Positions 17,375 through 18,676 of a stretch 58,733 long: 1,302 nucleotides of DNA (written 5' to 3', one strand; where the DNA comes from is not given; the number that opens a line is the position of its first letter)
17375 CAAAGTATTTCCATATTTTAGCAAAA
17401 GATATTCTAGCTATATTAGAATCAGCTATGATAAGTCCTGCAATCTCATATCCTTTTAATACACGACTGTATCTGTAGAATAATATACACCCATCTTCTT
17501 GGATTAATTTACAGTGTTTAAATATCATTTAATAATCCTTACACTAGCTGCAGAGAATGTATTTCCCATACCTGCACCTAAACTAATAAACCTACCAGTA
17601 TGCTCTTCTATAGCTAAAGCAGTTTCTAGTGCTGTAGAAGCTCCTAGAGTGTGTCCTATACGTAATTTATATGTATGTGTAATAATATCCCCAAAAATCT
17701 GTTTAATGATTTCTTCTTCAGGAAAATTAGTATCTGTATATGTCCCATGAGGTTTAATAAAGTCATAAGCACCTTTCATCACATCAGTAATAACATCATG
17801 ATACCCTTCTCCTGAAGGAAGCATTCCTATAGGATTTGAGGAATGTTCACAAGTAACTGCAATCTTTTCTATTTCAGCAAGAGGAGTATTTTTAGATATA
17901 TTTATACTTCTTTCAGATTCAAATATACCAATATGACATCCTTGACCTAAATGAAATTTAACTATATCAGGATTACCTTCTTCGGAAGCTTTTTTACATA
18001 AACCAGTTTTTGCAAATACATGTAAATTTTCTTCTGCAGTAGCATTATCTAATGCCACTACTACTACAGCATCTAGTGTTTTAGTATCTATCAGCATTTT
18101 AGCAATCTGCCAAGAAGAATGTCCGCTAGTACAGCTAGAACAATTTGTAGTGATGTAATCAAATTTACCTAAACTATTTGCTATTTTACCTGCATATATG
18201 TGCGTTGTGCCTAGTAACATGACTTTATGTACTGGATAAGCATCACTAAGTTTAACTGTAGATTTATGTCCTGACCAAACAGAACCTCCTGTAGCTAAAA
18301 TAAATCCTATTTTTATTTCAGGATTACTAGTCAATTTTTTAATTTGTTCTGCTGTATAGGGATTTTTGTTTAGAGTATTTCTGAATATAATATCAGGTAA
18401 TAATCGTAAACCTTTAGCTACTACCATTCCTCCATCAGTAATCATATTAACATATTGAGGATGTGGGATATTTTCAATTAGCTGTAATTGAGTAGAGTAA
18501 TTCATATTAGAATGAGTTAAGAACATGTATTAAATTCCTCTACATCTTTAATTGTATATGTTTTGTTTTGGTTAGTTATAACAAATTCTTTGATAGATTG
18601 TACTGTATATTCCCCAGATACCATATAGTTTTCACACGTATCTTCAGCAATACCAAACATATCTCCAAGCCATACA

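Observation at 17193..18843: Carrier protein + Cys-His-His condensing enzyme + unknown ORF translationally coupled to the portal gene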

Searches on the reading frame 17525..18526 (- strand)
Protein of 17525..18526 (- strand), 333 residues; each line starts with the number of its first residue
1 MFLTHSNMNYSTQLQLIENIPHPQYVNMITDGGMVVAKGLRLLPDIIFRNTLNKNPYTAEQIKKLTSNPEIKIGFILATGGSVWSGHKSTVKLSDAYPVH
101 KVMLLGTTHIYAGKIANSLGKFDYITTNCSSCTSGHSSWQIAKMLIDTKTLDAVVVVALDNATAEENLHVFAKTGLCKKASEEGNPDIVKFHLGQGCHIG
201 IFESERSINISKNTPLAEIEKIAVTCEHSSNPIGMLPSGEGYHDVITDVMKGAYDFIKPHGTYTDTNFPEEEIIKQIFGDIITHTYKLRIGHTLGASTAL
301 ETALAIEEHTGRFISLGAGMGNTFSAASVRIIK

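Call 4: search_protein_families(library=ncbifam, proteins=[window:17525-18526:-], max_evalue=1)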
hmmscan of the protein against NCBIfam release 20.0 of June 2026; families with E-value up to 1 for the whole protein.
window:17525-18526:- (333 aa): 10 families
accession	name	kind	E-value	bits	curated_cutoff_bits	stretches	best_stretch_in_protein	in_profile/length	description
NF004618.0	PRK05952.1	equivalog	1.5e-11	43.9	455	1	108-306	123-329/384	beta-ketoacyl-ACP synthase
TIGR03150.1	fabF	equivalog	1.3e-09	37.2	493.75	1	109-307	138-353/407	beta-ketoacyl-ACP synthase II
NF006618.0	PRK09185.1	subfamily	8.7e-08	31.6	407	1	112-306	144-336/394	beta-ketoacyl-ACP synthase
NF005589.0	PRK07314.1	subfamily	1.6e-06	27.1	387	1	109-307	141-356/413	beta-ketoacyl-ACP synthase II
NF006587.0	PRK09116.1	equivalog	7.7e-06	24.9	470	1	251-307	292-350/408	beta-ketoacyl-ACP synthase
NF058662.1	cispenta_AmcF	equivalog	5e-05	22.5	325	1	109-303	106-310/369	cispentacin biosynthesis acyltransferase subunit AmcF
NF005076.0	PRK06501.1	equivalog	5.9e-05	22.1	629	1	250-306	305-366/425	beta-ketoacyl-ACP synthase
NF006274.0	PRK08439.1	equivalog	0.00017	20.5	621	1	178-307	215-350/406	beta-ketoacyl-ACP synthase II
NF004970.0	PRK06333.1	subfamily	0.00056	18.9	525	1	112-307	153-365/424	beta-ketoacyl-ACP synthase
TIGR03527.1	selenium_YedF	equivalog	0.043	13.7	110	1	143-200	16-73/194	sulfurtransferase-like selenium metabolism protein YedF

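Call 5: search_protein_families(library=phrogs, proteins=[window:17525-18526:-], max_evalue=0.1)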
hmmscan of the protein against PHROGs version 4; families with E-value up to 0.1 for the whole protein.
window:17525-18526:- (333 aa): 1 family
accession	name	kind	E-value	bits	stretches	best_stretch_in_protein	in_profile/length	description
phrog_35856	-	unknown function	1.4e-85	288.5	1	1-329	1-331/334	-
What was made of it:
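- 17525..18526 (-): Short (333 aa) KAS I/II-fold ketosynthase with Cys132, His260, Lys287 and His292. Its C-terminal motif is 'GAGMGN' where FabF has 'GFGG'. phrog_35856 at 1.4e-85, annotated 'unknown function' (call 5).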

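Call 6: search_protein_families(library=pfam, proteins=[window:17525-18526:-], max_evalue=1)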
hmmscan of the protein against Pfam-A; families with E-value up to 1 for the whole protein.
window:17525-18526:- (333 aa): 2 families
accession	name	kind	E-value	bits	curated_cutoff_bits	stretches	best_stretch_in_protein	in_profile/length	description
PF02801.28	Ketoacyl-synt_C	-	0.0092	16.4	20.8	1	216-305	1-103/119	Beta-ketoacyl synthase, C-terminal domain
PF00109.32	ketoacyl-synt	-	0.01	15.9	20.8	1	73-179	116-221/252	Beta-ketoacyl synthase, N-terminal domain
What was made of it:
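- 17525..18526 (-): NCBIfam and Pfam hits fall below their cut-offs (calls 4, 6).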

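Call 8: search_dna_similar(query=window:17525-18526:-, collection=phages, mode=protein, max_rows=40)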
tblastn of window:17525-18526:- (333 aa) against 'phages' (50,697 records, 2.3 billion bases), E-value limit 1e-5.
Records with a match: 1; places in all: 1; records where one place covers at least 80% of the query: 1.
Best place of each record, by identity: <60% 1.
By first word of the organism name: Caudoviricetes 1.
By host as written in the record: - 1.
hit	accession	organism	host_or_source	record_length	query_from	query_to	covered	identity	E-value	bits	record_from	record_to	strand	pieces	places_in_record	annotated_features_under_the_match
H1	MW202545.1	Caudoviricetes sp.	Manatee Spring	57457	15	327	94%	28.2%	1e-22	104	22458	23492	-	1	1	3-oxoacyl-(acyl-carrier-protein) synthase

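Call 10: get_annotated_region(hit=H1, flank=8000)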
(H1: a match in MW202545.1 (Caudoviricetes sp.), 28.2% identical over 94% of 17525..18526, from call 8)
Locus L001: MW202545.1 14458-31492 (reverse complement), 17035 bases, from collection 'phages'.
description: Siphoviridae sp. isolate ctpbd312, complete genome.
organism: Caudoviricetes sp. (NCBI taxid 2832643)
taxonomy: Viruses; Duplodnaviria; Heunggongvirae; Uroviricota; Caudoviricetes
host: -; source: Manatee Spring; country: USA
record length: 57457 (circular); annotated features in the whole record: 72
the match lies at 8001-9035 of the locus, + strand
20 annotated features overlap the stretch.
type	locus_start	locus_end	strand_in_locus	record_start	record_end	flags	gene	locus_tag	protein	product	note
CDS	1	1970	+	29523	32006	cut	-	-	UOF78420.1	endo n acetylneuraminidase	-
CDS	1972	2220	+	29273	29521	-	-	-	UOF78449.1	hypothetical protein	-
CDS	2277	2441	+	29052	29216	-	-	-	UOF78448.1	hypothetical protein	-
CDS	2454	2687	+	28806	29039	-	-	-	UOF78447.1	heat shock factor binding protein 1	-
CDS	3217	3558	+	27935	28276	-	-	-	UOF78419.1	l alanyl d glutamate peptidase endolysin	-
CDS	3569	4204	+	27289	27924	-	-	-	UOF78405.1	hypothetical protein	-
CDS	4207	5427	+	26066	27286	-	-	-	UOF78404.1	tail protein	-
CDS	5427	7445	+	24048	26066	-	-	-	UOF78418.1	phage stabilization protein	-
CDS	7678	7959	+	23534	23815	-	-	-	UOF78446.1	hypothetical protein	-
CDS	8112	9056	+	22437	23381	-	-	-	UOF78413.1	3-oxoacyl-(acyl-carrier-protein) synthase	-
CDS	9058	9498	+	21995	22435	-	-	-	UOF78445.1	hypothetical protein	-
CDS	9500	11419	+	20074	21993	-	-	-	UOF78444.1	hypothetical protein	-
CDS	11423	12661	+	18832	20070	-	-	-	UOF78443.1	coronavirus S2 glycoprotein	-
CDS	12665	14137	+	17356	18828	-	-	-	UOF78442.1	hypothetical protein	-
CDS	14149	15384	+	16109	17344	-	-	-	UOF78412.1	transglycosylase slt domain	-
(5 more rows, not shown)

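Call 11: find_homologous_proteins(query=window:17525-18526:-, max_evalue=0.001)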
Query window:17525-18526:- (333 aa): 163 proteins with E <= 0.001 among 2724 candidates; the best 120 are listed.
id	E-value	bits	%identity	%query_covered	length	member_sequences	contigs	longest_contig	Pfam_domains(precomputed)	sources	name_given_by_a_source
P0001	1.7e-221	752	100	100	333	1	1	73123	-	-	-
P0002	1.4e-139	483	65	100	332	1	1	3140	PF00109.33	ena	-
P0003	4.3e-106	373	54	100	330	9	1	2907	-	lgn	-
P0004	3.1e-105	370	50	100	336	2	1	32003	-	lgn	-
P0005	4.9e-103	363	51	100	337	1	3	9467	-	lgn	-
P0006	3.0e-102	360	50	100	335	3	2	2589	-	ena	-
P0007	5.1e-102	359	50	100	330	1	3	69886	-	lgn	-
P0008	5.9e-102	359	50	99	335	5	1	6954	-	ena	-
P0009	1.5e-101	358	49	100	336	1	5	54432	-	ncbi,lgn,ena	-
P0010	2.3e-101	357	49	100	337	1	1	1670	-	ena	-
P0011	4.9e-101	356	50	100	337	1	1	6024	-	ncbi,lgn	-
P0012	5.8e-100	352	49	100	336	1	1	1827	PF00109.33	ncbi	-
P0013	2.4e-99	350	49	99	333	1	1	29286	-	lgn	-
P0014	2.5e-99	350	49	100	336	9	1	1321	-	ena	-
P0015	4.8e-99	349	49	100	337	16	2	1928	-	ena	-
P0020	7.4e-97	342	47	100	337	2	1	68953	-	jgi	jgi:3-oxoacyl-(acyl-carrier-protein) synthase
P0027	1.5e-95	338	50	99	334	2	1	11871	-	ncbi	-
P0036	2.9e-94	334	49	100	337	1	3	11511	-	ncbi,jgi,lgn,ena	-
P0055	5.1e-93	330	47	100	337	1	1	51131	-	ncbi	-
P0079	2.1e-91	324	48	100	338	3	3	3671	-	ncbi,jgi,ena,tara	tara:strand:+ start:553 stop:1569 length:1017 start_codon:yes stop_codon:yes gene_type:complete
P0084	3.4e-91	324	47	100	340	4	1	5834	-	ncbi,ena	-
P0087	5.2e-91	323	48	100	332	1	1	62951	-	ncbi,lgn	-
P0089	6.0e-91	323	46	99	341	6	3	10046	-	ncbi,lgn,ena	-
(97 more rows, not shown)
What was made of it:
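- Checked: 163 homologous KS clusters exist in public data (call 11).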

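Call 16: find_encoding_contigs(protein=P0007, flank=10000, max_places=2)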
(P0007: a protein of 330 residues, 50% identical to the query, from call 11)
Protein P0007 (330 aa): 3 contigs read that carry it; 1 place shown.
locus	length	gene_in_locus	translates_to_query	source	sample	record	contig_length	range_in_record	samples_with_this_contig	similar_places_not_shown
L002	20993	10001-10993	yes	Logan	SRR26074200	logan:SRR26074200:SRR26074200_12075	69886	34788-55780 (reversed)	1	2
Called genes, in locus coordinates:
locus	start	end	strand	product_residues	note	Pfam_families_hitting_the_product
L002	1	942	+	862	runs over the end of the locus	PF05204:Hom_end (faint), PF14528:LAGLIDADG_3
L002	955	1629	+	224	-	-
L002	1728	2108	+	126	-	-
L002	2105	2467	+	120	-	-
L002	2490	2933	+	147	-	-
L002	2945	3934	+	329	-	PF26209:Phage_phiTE_241_C (faint)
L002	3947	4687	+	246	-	PF14301:DUF4376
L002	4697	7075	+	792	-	PF00622:SPRY (weak), PF24299:DUF7483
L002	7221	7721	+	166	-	-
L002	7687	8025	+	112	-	-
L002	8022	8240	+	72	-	-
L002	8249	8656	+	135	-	PF08291:Peptidase_M15_3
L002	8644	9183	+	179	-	-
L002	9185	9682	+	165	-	-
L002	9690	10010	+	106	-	-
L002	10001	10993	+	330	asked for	-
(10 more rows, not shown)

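Call 17: find_encoding_contigs(protein=P0020, flank=10000, max_places=2)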
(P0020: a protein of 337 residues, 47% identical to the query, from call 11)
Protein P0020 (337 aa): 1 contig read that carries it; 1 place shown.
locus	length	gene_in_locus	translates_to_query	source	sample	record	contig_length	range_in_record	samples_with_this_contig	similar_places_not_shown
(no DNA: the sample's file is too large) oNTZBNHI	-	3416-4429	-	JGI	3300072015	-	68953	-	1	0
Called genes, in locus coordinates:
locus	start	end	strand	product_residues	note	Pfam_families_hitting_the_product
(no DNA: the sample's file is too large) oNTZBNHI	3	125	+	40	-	?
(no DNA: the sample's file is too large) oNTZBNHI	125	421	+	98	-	-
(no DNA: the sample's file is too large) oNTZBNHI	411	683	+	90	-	-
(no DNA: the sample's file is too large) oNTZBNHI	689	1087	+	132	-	PF08291:Peptidase_M15_3, PF05951:Peptidase_M15_2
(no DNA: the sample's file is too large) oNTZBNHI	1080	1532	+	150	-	-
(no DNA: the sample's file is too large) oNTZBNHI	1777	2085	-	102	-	-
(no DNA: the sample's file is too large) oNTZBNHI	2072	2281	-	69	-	-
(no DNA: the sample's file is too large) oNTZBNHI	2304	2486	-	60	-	-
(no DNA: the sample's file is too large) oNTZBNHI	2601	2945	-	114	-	PF18909:dGTP_diPhyd_N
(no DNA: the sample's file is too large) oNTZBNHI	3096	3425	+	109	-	-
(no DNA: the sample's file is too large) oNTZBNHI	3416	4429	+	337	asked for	-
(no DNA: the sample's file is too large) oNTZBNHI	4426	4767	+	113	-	-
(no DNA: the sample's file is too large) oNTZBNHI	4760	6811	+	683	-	PF23899:SU10_portal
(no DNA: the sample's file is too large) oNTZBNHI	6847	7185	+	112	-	-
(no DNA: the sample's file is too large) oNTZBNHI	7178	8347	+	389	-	-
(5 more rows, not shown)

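Call 22: search_solved_structures(query=A1, max_evalue=0.001, show_alignments=2)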
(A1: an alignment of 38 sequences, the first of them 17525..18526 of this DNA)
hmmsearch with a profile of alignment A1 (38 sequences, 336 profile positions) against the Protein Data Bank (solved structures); distinct sequences matched with E-value up to 0.001: 32.
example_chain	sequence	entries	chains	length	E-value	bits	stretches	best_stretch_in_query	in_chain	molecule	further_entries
1ox0_A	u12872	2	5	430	5.5e-11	45.4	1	49-327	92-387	Beta ketoacyl-acyl carrier protein synthase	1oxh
2rjt_A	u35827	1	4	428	6.3e-11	45.2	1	49-327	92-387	Beta-ketoacyl-ACP synthase II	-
5sxo_A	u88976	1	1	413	1.8e-09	40.4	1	72-310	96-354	3-oxoacyl-[acyl-carrier-protein] synthase 2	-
2alm_A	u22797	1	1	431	2e-09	40.3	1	49-327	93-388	3-oxoacyl-(acyl-carrier-protein) synthase II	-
3o04_A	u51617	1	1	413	3.1e-09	39.6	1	72-310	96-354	beta-keto-acyl carrier protein synthase II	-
1j3n_A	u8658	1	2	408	4e-08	36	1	104-310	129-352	3-oxoacyl-(acyl-carrier protein) synthase II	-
3kzu_A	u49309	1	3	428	8.1e-08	34.9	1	134-313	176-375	3-oxoacyl-(Acyl-carrier-protein) synthase ii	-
9s5h_B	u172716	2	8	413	1.5e-07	34.1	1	134-306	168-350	3-oxoacyl-(Acyl-carrier-protein) synthase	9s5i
8z5c_A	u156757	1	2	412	2.8e-07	33.2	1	132-311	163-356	3-oxoacyl-[acyl-carrier-protein] synthase 2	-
3e60_A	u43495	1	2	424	5.1e-07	32.3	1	134-312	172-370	3-oxoacyl-[acyl-carrier-protein ] synthase II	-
6kxd_A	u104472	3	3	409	8.3e-07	31.6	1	194-311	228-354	Ketosynthase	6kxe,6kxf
8z5d_A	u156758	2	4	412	2.5e-06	30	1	132-311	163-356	3-oxoacyl-[acyl-carrier-protein] synthase 2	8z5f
8z5e_A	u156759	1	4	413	2.5e-06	30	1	132-311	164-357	3-oxoacyl-[acyl-carrier-protein] synthase 2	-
4ls5_A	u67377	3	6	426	3.7e-06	29.5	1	106-312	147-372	3-oxoacyl-[acyl-carrier-protein] synthase 2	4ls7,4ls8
4ls6_A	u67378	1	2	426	3.8e-06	29.5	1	106-312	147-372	3-oxoacyl-[acyl-carrier-protein] synthase 2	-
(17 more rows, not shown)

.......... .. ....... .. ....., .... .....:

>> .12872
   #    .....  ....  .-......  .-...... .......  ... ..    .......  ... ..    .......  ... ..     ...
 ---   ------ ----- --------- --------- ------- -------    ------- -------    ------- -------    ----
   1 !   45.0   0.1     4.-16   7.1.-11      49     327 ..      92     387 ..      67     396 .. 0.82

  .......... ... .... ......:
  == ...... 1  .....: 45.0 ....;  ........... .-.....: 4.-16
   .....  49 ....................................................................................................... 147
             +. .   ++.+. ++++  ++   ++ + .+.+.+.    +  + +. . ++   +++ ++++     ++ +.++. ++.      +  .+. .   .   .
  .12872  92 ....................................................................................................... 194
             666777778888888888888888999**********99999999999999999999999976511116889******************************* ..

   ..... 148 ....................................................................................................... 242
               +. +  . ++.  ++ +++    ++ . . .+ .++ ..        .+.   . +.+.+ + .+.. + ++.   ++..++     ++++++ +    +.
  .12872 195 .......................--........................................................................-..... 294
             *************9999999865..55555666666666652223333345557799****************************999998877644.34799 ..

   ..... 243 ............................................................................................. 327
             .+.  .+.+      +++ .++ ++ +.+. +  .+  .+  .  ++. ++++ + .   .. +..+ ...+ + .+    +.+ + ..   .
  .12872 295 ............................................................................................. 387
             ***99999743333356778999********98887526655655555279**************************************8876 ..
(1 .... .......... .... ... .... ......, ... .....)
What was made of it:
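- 17525..18526 (-): Profile against PDB: FabF 1ox0, E 5.5e-11, with catalytic residues aligned (call 22).
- Checked: They align with the Cys/His/Lys/His of S. pneumoniae FabF (call 22).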

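Call 23: find_related_loci(query=A1, collection=viral_contigs, flank=10000)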
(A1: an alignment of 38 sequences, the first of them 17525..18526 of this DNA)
Query A1 (333 aa) in viral_contigs; peptide patterns used: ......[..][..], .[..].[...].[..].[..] (x = any residue, [..] = any of these).
135 stretches matched a pattern; 92 encode a relative of the query (tblastn E <= 1e-3); the best 80 are kept; 80 distinct loci.
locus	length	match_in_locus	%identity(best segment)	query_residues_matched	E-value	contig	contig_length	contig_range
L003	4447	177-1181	50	1-333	4e-110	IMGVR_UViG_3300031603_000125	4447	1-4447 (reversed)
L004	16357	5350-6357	48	1-332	6e-105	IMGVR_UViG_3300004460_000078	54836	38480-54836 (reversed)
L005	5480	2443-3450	49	1-332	9e-105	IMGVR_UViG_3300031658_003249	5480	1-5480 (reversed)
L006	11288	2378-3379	50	1-332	1e-104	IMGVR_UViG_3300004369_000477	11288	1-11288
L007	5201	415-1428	49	1-332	2e-102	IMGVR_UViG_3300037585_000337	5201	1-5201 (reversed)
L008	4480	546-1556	49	1-332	1e-102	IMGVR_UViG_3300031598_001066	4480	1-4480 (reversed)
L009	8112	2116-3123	46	1-332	4e-102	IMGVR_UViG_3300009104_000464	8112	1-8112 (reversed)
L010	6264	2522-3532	48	1-332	6e-102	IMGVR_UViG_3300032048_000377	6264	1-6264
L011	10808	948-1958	48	1-332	8e-102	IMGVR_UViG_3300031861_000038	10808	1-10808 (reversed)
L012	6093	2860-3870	47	1-332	5e-102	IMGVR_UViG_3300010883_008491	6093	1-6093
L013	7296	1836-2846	48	1-332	6e-102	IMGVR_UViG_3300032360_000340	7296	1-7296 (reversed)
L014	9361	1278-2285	46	1-332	2e-101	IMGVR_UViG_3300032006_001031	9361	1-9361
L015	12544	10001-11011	48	1-332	2e-101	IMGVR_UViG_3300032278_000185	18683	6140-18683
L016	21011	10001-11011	48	1-332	5e-101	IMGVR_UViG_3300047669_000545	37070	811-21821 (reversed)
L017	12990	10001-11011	48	1-332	5e-101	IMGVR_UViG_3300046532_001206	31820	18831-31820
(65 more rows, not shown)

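Call 27: predict_structure(alignment_id=A1)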
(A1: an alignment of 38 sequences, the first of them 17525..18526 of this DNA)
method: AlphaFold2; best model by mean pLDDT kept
length: 333 residues; sequences in the alignment: 38
mean_pLDDT: 87.3   pTM: 0.89
mean pLDDT of the five models: 87.3, 86.6, 86.0, 85.8, 83.5
residues with pLDDT >= 90: 201; 70-90: 90; 50-70: 35; < 50: 7
segments of 3 or more residues with pLDDT < 50: 84-87
pLDDT, mean of each block of 10 residues (from residue 1): 97 92 92 78 87 94 97 91 51 62 62 90 87 88 97 95 83 88 91 94 98 97 84 69 94 95 71 93 93 91 98 92 90 89
secondary structure, 60 per line:
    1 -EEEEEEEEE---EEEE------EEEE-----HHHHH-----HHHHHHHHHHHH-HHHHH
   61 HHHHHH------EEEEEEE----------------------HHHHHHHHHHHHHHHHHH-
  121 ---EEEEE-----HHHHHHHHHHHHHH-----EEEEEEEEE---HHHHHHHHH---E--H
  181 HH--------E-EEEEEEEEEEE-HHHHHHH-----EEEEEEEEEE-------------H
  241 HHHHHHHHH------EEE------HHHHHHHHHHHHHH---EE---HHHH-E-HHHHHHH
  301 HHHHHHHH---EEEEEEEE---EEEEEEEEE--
elements in order: E2-10 E14-17 E24-27 H33-37 H43-54 H56-66 E73-79 H102-119 E124-128 H134-147 E153-161 H165-173 E193-203 H205-211 E217-226 H240-249 E256-258 H265-278 H287-290 H294-308 E312-319 E323-331
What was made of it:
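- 17525..18526 (-): AF2 pLDDT 87.3, pTM 0.89 (call 27).
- On KAS I/II condensing enzymes (FabB/FabF, thiolase superfamily, Cys-His-His): AF2 pLDDT 87.3 (call 27).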
